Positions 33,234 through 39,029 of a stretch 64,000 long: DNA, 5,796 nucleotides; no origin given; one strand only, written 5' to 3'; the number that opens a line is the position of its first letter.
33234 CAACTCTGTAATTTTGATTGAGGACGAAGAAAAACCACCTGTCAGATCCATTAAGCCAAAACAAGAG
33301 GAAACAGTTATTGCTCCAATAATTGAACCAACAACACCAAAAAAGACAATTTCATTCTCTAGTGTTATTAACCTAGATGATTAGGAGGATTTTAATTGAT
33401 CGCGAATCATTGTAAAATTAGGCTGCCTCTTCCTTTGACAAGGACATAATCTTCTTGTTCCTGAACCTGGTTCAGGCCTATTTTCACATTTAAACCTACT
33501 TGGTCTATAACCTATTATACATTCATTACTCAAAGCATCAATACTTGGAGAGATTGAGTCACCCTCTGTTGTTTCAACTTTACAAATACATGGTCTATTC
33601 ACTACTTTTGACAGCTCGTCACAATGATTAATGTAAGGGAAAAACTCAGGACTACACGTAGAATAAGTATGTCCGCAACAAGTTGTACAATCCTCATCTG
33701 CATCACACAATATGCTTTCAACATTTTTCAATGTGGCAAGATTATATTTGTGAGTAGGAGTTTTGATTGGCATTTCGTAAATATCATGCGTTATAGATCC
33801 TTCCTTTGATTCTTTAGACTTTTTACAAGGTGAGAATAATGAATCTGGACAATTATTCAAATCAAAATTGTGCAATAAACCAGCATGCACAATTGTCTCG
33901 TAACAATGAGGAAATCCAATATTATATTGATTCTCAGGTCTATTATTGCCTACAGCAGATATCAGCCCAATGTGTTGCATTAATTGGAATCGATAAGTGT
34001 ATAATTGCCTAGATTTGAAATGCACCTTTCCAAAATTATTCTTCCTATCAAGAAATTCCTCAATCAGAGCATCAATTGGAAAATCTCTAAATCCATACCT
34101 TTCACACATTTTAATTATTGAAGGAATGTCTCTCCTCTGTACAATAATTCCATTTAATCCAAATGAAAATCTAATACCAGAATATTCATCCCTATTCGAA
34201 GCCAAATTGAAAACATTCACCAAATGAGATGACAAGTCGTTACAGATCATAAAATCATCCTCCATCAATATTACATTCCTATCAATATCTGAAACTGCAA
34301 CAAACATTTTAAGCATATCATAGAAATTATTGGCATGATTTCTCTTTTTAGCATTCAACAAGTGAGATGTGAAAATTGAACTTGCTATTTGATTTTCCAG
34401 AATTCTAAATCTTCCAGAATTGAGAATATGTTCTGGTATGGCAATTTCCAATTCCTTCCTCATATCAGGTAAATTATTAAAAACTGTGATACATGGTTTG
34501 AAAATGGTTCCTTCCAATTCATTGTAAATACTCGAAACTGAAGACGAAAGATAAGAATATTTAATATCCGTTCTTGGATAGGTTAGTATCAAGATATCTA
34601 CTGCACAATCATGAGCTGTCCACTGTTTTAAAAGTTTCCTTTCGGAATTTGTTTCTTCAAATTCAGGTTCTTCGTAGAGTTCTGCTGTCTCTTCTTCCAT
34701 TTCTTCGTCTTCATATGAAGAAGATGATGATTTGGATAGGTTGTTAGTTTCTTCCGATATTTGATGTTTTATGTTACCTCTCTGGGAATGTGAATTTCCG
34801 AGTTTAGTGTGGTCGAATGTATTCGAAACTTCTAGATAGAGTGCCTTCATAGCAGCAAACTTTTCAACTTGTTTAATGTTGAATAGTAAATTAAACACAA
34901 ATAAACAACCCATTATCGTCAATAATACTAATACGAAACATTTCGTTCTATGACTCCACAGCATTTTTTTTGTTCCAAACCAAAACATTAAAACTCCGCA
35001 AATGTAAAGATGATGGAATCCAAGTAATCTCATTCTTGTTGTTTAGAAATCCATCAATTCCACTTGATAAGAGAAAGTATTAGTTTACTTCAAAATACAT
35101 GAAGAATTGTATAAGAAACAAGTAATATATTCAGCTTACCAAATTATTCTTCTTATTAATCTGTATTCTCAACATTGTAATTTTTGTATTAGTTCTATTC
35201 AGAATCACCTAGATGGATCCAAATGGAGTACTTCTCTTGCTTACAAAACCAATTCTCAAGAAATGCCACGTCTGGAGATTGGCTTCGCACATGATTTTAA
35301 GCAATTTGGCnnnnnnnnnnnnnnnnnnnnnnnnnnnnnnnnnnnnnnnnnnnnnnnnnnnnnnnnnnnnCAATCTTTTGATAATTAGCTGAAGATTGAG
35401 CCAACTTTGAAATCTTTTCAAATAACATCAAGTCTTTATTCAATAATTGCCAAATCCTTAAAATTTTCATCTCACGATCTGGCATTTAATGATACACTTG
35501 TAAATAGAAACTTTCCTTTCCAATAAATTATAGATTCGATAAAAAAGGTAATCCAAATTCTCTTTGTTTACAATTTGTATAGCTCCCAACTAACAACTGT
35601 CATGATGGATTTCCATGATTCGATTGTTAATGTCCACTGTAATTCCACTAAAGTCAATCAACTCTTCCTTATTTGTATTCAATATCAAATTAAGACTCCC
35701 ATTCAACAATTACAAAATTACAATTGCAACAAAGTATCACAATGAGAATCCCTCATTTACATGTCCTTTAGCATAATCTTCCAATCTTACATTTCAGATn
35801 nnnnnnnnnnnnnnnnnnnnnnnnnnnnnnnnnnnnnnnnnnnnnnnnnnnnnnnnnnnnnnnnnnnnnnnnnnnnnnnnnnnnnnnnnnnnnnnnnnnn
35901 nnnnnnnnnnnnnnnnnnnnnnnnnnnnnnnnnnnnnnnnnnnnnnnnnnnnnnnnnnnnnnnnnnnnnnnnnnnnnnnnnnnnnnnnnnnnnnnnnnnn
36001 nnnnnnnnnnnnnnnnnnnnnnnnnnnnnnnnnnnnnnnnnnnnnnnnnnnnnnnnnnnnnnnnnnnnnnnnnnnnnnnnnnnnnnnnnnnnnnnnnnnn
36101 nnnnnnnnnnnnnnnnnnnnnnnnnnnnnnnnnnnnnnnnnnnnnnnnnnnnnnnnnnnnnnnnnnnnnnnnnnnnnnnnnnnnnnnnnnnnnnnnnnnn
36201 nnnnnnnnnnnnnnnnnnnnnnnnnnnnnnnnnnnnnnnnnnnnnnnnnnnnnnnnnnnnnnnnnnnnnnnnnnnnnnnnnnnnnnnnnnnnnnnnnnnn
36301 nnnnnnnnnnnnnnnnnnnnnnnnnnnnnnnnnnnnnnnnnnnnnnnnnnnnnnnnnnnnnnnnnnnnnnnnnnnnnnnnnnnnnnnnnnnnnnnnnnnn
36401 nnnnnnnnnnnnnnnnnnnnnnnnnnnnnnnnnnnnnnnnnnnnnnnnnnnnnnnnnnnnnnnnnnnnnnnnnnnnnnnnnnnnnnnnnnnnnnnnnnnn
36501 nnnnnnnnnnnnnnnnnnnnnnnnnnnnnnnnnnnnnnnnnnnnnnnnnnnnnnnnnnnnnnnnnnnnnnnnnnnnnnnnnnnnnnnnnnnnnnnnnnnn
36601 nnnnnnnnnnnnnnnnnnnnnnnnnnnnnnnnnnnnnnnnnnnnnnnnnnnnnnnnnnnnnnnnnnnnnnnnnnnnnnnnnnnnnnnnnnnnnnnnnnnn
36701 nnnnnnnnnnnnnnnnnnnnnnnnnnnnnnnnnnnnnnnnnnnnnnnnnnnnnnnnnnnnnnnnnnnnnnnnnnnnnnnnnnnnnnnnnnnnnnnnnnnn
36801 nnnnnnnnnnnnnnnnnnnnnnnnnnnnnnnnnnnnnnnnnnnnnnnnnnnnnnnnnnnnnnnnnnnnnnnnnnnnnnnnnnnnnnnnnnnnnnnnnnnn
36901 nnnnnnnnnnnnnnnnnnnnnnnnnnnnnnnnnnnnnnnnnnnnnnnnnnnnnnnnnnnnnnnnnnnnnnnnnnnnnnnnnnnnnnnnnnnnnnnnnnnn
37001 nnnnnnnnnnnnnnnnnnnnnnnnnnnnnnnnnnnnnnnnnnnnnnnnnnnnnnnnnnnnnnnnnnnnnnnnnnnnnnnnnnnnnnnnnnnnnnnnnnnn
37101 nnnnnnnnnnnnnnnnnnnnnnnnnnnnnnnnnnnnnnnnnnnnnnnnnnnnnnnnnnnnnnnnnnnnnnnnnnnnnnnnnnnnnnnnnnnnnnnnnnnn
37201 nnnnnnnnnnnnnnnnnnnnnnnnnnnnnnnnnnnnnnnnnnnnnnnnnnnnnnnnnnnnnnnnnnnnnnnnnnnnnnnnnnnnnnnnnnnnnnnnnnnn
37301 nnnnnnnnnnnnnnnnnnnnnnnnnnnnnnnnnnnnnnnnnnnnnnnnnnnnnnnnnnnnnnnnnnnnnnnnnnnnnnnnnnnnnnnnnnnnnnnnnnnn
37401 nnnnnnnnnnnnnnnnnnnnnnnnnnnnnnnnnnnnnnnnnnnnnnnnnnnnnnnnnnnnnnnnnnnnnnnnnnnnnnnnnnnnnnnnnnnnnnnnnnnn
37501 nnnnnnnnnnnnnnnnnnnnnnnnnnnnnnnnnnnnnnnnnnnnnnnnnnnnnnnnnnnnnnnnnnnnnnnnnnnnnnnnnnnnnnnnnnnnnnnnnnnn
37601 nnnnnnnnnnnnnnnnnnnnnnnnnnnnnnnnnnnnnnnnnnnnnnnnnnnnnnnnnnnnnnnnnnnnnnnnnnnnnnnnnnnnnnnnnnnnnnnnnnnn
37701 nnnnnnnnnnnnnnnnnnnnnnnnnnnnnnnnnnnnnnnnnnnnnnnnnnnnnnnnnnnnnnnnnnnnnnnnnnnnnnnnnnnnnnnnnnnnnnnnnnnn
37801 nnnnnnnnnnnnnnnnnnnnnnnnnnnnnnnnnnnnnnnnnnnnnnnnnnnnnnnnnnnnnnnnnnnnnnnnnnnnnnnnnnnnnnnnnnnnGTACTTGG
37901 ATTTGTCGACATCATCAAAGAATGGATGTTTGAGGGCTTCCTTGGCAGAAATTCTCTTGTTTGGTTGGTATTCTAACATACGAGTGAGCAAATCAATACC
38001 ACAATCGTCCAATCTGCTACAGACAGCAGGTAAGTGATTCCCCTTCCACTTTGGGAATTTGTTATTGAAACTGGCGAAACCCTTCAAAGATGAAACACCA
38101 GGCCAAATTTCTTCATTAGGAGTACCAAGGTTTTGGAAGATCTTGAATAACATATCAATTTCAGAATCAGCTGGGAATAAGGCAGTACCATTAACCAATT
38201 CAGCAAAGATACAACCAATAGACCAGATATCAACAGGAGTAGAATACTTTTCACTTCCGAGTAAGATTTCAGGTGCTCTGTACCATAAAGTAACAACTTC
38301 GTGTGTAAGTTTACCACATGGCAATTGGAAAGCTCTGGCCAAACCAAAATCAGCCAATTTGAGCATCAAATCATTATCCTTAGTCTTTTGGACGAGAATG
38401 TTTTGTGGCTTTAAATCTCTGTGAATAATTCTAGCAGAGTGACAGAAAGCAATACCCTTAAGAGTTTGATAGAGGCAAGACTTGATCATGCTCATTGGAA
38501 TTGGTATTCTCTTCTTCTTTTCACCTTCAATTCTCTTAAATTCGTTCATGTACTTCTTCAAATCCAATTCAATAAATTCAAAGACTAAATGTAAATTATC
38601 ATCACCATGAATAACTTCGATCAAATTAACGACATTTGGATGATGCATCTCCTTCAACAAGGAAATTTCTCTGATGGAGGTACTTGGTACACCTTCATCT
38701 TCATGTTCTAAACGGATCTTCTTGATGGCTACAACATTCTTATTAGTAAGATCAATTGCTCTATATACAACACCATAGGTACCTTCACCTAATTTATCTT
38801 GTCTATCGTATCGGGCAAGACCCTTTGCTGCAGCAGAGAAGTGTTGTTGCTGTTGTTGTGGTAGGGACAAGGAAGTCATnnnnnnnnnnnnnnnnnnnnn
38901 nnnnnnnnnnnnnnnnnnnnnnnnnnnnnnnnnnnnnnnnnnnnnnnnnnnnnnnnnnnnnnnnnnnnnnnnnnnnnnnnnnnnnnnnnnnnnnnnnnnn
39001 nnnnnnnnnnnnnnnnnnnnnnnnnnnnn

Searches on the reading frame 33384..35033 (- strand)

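Call 43: search_protein_families(library=pfam, proteins=[window:33384-35033:-], max_evalue=0.001)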
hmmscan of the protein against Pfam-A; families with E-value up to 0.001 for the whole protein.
window:33384-35033:- (550 aa): 1 family
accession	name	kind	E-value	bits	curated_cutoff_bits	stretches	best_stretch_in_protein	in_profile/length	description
PF15024.11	Glyco_transf_18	-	5.7e-08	32.3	28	1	436-532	467-557/557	Glycosyltransferase family 18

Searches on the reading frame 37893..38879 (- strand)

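Call 43: search_protein_families(library=pfam, proteins=[window:37893-38879:-], max_evalue=0.001)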
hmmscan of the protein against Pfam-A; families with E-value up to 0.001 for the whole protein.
window:37893-38879:- (329 aa): 3 families
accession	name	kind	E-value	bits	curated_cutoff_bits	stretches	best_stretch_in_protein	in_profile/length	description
PF00069.31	Pkinase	-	3.3e-72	243.5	31.7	1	24-321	1-263/263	Protein kinase domain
PF07714.23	PK_Tyr_Ser-Thr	-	9.4e-33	114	23.1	1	27-244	4-214/258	Protein tyrosine and serine/threonine kinase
PF06293.20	Kdo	-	0.00096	19.1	21.3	0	137-179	125-167/207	Lipopolysaccharide kinase (Kdo/WaaP) family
